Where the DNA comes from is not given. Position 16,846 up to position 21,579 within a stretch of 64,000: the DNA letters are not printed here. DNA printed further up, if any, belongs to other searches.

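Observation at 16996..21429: Orphan 1,477-aa surface giant with a prepilin-like (class III) signal and a lamin-tail domain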

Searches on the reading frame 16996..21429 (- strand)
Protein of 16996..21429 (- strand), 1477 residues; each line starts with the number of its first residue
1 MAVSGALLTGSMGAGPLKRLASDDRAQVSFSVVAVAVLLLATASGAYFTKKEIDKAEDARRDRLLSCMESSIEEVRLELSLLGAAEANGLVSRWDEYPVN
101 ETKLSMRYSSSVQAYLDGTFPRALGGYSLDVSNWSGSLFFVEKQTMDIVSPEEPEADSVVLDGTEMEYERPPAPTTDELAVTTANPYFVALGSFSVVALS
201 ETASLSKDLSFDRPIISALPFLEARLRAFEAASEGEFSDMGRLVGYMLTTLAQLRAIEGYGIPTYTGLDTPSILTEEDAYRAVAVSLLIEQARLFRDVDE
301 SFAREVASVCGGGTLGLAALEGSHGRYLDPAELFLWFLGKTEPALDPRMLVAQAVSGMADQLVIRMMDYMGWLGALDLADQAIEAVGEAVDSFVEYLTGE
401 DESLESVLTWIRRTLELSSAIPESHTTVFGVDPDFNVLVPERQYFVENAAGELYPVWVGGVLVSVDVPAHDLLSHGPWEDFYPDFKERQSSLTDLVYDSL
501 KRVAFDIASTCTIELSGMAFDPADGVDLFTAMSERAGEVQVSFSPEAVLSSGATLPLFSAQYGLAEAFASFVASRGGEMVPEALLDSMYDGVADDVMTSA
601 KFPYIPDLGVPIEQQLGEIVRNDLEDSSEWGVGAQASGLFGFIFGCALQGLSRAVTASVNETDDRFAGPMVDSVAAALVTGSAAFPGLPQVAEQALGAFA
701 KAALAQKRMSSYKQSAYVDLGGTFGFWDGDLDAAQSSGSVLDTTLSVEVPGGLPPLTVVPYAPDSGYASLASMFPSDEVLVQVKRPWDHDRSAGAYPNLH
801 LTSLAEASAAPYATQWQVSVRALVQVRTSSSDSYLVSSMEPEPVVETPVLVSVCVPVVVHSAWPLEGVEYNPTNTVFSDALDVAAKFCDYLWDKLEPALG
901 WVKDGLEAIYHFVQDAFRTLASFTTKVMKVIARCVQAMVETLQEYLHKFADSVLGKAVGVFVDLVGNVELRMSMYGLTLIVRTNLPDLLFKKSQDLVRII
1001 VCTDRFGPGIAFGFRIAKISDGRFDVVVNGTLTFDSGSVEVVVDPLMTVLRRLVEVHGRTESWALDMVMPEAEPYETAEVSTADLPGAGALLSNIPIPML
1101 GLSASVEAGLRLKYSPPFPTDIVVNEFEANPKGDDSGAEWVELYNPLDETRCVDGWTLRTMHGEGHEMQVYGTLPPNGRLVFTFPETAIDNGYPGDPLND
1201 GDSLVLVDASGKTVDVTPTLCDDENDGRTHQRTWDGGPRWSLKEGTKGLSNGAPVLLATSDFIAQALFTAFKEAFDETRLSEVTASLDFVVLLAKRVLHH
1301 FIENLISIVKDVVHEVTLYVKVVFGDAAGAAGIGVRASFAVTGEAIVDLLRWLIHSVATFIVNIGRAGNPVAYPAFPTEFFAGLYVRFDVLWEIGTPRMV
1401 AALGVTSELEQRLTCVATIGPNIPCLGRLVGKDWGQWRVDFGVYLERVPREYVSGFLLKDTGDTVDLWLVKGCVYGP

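Call 4: search_protein_families(library=pfam, proteins=[window:16996-21429:-], max_evalue=1)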
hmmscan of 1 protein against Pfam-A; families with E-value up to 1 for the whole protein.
window:16996-21429:- (1477 aa): 1 family
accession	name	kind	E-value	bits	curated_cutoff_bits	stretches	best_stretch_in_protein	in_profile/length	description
PF00932.25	LTD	-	1.7e-09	38.5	34.3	1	1120-1216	6-104/109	Lamin Tail Domain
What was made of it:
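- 17695..18072 (-): Lamin-tail domain (Ig-like), residues 1120-1245. Pfam PF00932, E 1.7e-9, above the gathering score (call 4).
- On Lamin-tail domain (PF00932): 38.5 bits against 34.3, E 1.7e-9, residues 1120-1216 (call 4).
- Closest known: Modular type IV pilins and large pilus-tip adhesins. Different: It has no DUF2341 domain (call 4).
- Checked: Residues 1120-1216 hit Pfam LTD PF00932 (E 1.7e-9, 38.5 bits, above the gathering score of 34.3) (call 4).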

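Call 5: search_protein_families(library=ncbifam, proteins=[window:16996-21429:-], max_evalue=1)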
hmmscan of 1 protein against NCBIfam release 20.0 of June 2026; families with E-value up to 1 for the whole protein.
window:16996-21429:- (1477 aa): 1 family
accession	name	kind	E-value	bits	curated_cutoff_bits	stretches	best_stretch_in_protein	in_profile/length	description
NF004486.0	PRK05815.3-4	equivalog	0.11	12.3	272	1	920-975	42-97/224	F0F1 ATP synthase subunit A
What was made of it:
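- On Characterised adhesin or S-layer families: Only the LTD is found in Pfam, and nothing meaningful in NCBIfam (calls 4, 5).
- Tried and rejected: NCBIfam scan of the protein gave only noise (call 5).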

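Call 8: find_homologous_proteins(query=window:16996-21429:-)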
Query window:16996-21429:- (1477 aa): 101 proteins with E <= 0.001 among 8000 candidates.
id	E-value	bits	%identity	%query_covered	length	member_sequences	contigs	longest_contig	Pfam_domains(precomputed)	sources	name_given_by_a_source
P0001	0.0e+0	3241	98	99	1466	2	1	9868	PF00932.26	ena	-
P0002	0.0e+0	2684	80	97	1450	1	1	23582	PF00932.26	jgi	jgi:hypothetical protein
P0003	0.0e+0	2652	78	98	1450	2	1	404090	PF00932.26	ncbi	ncbi:MAG: lamin tail domain-containing protein [Candidatus Thermoplasmatota archaeon]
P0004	0.0e+0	2602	77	100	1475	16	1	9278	PF00932.26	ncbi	-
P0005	0.0e+0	2532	74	100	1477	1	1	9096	PF00932.26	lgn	-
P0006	0.0e+0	2522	74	100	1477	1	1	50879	PF00932.26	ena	-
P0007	0.0e+0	2476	72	100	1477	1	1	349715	PF00932.26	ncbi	-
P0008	0.0e+0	2472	73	97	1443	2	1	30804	PF00932.26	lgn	-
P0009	0.0e+0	2438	72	100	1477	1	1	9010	PF00932.26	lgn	-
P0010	0.0e+0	2329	68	100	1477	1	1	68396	PF00932.26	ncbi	-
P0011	0.0e+0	2253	67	100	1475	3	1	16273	PF00932.26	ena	-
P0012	0.0e+0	1991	73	81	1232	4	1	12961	PF00932.26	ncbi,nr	ncbi:MAG: Lamin tail protein [Candidatus Thermoplasmatota archaeon]|nr:Lamin tail protein [Candidatu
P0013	0.0e+0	1974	58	99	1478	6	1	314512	PF00932.26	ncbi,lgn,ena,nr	ncbi:MAG: lamin tail domain-containing protein [Candidatus Thermoplasmatota archaeon]|nr:lamin tail 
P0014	0.0e+0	1947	58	99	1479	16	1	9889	PF00932.26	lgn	-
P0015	0.0e+0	1931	58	96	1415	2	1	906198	PF00932.26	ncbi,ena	-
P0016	0.0e+0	1900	56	99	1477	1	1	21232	PF00932.26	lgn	-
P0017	0.0e+0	1878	56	100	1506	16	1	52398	PF00932.26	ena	-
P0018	0.0e+0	1873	56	98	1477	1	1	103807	PF00932.26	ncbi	-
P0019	0.0e+0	1866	55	99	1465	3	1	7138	PF00932.26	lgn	-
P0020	0.0e+0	1853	55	99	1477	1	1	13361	PF00932.26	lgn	-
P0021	0.0e+0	1850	55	99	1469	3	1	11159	PF00932.26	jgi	jgi:hypothetical protein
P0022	0.0e+0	1850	55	99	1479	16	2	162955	PF00932.26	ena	-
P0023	0.0e+0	1845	55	98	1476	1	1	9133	PF00932.26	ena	-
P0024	0.0e+0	1842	72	76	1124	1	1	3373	PF00932.26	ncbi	ncbi:MAG: lamin tail domain-containing protein, partial [Thermoplasmata archaeon]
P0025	0.0e+0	1839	54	99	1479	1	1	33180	PF00932.26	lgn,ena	-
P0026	0.0e+0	1837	55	99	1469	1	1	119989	PF00932.26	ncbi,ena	-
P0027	0.0e+0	1826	54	98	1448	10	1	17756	PF00932.26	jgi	jgi:hypothetical protein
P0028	0.0e+0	1823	54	99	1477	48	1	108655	PF00932.26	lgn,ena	-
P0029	0.0e+0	1822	53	99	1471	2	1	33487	PF00932.26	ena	-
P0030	0.0e+0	1810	53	99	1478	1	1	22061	PF00932.26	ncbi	-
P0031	0.0e+0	1808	54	99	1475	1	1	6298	PF00932.26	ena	-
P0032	0.0e+0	1799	53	99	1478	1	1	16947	PF00932.26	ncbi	ncbi:MAG: lamin tail domain-containing protein [Thermoplasmata archaeon]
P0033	0.0e+0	1796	54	98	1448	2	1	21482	PF00932.26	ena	-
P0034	0.0e+0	1792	53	98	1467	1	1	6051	PF00932.26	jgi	jgi:hypothetical protein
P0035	0.0e+0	1792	53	98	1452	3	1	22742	PF00932.26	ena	-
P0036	0.0e+0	1790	53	98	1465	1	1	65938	PF00932.26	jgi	jgi:hypothetical protein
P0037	0.0e+0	1789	53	99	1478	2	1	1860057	PF00932.26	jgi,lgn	jgi:hypothetical protein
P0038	0.0e+0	1787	52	99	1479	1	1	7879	PF00932.26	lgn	-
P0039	0.0e+0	1787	53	99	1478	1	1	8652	PF00932.26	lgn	-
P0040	0.0e+0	1786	54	99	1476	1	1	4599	PF00932.26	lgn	-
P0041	0.0e+0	1784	53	99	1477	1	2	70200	PF00932.26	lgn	-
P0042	0.0e+0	1781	54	99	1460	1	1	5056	PF00932.26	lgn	-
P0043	0.0e+0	1780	53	99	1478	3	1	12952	PF00932.26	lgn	-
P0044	0.0e+0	1777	53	99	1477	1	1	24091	PF00932.26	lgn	-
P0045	0.0e+0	1777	52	97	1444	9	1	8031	PF00932.26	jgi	-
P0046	0.0e+0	1777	51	99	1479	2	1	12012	PF00932.26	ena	-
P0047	0.0e+0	1776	53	98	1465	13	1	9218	PF00932.26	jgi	-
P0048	0.0e+0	1775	53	98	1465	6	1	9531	PF00932.26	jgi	-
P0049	0.0e+0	1775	52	99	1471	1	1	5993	PF00932.26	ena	-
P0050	0.0e+0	1770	53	99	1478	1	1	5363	PF00932.26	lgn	-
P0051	0.0e+0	1770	53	99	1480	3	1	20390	PF00932.26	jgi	-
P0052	0.0e+0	1768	53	99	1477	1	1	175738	PF00932.26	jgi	-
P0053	0.0e+0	1763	54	98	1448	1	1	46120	PF00932.26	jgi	-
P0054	0.0e+0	1761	52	99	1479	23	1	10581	PF00932.26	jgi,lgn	jgi:hypothetical protein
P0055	0.0e+0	1760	52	100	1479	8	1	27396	PF00932.26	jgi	jgi:hypothetical protein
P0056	0.0e+0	1760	52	99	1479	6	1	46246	PF00932.26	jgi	jgi:hypothetical protein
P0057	0.0e+0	1760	53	99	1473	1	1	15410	PF00932.26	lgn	-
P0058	0.0e+0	1759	53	99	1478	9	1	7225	PF00932.26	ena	-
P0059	0.0e+0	1756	53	99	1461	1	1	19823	PF00932.26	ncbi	-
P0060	0.0e+0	1756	52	99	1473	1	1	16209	PF00932.26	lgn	-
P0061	0.0e+0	1755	53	99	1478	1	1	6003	PF00932.26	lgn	-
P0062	0.0e+0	1754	52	100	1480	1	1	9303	PF00932.26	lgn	-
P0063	0.0e+0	1754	53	98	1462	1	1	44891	PF00932.26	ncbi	-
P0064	0.0e+0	1746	52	98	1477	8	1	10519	PF00932.26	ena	-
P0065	0.0e+0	1743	51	100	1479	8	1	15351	PF00932.26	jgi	jgi:hypothetical protein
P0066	0.0e+0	1741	51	99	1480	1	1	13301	PF00932.26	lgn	-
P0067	0.0e+0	1740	52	100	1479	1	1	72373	PF00932.26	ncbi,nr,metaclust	ncbi:MAG: hypothetical protein A3K76_03495 [Euryarchaeota archaeon RBG_13_57_23]|nr:MAG: hypothetica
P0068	0.0e+0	1738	52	99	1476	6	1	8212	PF00932.26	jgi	jgi:hypothetical protein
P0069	0.0e+0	1737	52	98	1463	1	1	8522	PF00932.26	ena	-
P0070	0.0e+0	1736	53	98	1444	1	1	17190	PF00932.26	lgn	-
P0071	0.0e+0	1735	53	99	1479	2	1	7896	PF00932.26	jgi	jgi:hypothetical protein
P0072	0.0e+0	1735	52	98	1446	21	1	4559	PF00932.26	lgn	-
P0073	0.0e+0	1735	51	98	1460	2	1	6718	PF00932.26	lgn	-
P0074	0.0e+0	1728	53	97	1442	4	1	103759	PF00932.26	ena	-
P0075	0.0e+0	1726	51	99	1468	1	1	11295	PF00932.26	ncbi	-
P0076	0.0e+0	1723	51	99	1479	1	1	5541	PF00932.26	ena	-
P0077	0.0e+0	1723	52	99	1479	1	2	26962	PF00932.26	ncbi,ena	-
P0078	0.0e+0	1721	51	99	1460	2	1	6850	PF00932.26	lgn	-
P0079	0.0e+0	1719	50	99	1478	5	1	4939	PF00932.26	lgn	-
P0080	0.0e+0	1719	52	98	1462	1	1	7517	PF00932.26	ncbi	-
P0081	0.0e+0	1715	51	99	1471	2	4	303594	PF00932.26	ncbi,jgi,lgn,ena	ncbi:MAG TPA: lamin tail domain-containing protein [Thermoplasmata archaeon]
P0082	0.0e+0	1700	51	100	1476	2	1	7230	PF00932.26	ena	-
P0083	0.0e+0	1696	51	99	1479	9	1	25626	PF00932.26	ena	-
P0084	0.0e+0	1696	52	99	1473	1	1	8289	PF00932.26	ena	-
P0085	0.0e+0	1694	49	100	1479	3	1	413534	PF00932.26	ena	-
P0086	0.0e+0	1693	52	99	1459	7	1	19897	PF00932.26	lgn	-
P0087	0.0e+0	1690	51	100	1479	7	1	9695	PF00932.26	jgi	jgi:hypothetical protein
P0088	0.0e+0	1688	51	98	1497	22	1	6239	PF00932.26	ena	-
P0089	0.0e+0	1687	51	99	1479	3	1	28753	PF00932.26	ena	-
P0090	0.0e+0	1683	50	99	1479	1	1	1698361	PF00932.26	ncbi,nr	ncbi:MAG: lamin tail domain-containing protein [Methanobacteriota archaeon]|nr:MAG: lamin tail domai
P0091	0.0e+0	1683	51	98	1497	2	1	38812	PF00932.26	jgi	jgi:hypothetical protein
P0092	0.0e+0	1680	51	97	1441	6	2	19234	PF00932.26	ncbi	-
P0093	0.0e+0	1680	52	100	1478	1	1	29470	PF00932.26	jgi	-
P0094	0.0e+0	1678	51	99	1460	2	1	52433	PF00932.26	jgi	-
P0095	0.0e+0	1677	52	98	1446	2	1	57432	PF00932.26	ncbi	-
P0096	0.0e+0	1677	51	99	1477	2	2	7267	PF00932.26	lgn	-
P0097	0.0e+0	1642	49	100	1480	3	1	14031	PF00932.26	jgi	jgi:hypothetical protein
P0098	0.0e+0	1640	50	99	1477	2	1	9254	PF00932.26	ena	-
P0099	0.0e+0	1619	49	99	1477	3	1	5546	PF00932.26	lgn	-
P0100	3.7e-284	964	46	65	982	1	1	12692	-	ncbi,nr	ncbi:MAG: hypothetical protein JW880_08385, partial [Candidatus Thermoplasmatota archaeon]|nr:hypoth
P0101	7.8e-47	178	26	30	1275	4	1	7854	PF23957.2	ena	-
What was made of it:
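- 16996..21429 (-): Whole gene, 1,477 codons plus stop. Full-length orthologues exist (call 8).
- Checked: The one statement that fails is the title word 'orphan' (call 8).
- At least 99 orthologue clusters share nearly the same length (call 8).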

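Call 9: search_protein_families(library=pfam, proteins=[P0101, P0100, P0090], max_evalue=0.1)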
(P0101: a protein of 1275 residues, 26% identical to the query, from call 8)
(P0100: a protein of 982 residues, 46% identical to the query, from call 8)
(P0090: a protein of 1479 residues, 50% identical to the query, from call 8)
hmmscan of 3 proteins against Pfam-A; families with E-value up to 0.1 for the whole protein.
P0101 (1275 aa): 1 family
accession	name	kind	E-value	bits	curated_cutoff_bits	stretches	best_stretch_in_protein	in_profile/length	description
PF23957.1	DUF7286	-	0.0034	16.3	27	1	5-288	2-269/1000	Family of unknown function (DUF7286)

P0100 (982 aa): 1 family
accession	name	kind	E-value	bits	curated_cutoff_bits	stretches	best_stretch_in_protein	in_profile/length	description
PF23957.1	DUF7286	-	0.0067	15.3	27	0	21-85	2-61/1000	Family of unknown function (DUF7286)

P0090 (1479 aa): 1 family
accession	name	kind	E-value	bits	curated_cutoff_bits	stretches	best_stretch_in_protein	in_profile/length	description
PF00932.25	LTD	-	4.3e-12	46.8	34.3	1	1122-1217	6-103/109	Lamin Tail Domain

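Call 14: find_encoding_contigs(protein=P0037, flank=10000, max_places=2)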
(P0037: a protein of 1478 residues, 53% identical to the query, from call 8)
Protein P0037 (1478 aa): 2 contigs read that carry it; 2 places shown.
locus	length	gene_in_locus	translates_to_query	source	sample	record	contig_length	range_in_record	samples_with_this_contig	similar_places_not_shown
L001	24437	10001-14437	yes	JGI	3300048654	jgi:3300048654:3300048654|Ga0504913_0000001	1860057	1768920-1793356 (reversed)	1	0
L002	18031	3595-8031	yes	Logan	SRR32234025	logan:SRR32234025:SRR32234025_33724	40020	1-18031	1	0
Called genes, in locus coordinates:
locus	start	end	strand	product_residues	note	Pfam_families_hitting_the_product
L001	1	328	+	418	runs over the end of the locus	PF22039:HUTI_composite_bact (faint), PF07969:Amidohydro_3 (weak), PF01979:Amidohydro_1, PF07969:Amidohydro_3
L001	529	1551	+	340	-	PF13439:Glyco_transf_4, PF13579:Glyco_trans_4_4 (weak), PF00534:Glycos_transf_1, PF13692:Glyco_trans_1_4, PF13524:Glyco_trans_1_2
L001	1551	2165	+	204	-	-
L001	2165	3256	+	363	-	PF00535:Glycos_transf_2, PF13641:Glyco_tranf_2_3 (weak), PF04138:GtrA_DPMS_TM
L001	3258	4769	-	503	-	PF13231:PMT_2, PF02366:PMT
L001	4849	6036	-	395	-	PF00070:Pyr_redox (faint), PF01266:DAO (weak), PF01494:FAD_binding_3, PF03486:HI0933_like (weak), PF07992:Pyr_redox_2, PF12831:FAD_oxidored, PF13450:NAD_binding_8 (weak), PF22578:GGR_cat, +4 more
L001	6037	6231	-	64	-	PF12797:Fer4_2 (weak), PF00037:Fer4, PF13237:Fer4_10 (weak), PF14697:Fer4_21, PF12838:Fer4_7, PF13187:Fer4_9 (weak), PF12837:Fer4_6 (weak), PF00037:Fer4 (weak), +5 more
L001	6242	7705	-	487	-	PF23545:Zn_ribbon_HMPTM, PF04055:Radical_SAM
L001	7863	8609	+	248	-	PF01978:TrmB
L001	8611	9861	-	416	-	PF00999:Na_H_Exchanger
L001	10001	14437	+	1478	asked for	PF00932:LTD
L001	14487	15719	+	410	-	PF00999:Na_H_Exchanger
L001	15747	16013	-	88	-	-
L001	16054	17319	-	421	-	PF02403:Seryl_tRNA_N, PF00587:tRNA-synt_2b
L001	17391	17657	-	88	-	PF01985:CRS1_YhbY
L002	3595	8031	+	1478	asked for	PF00932:LTD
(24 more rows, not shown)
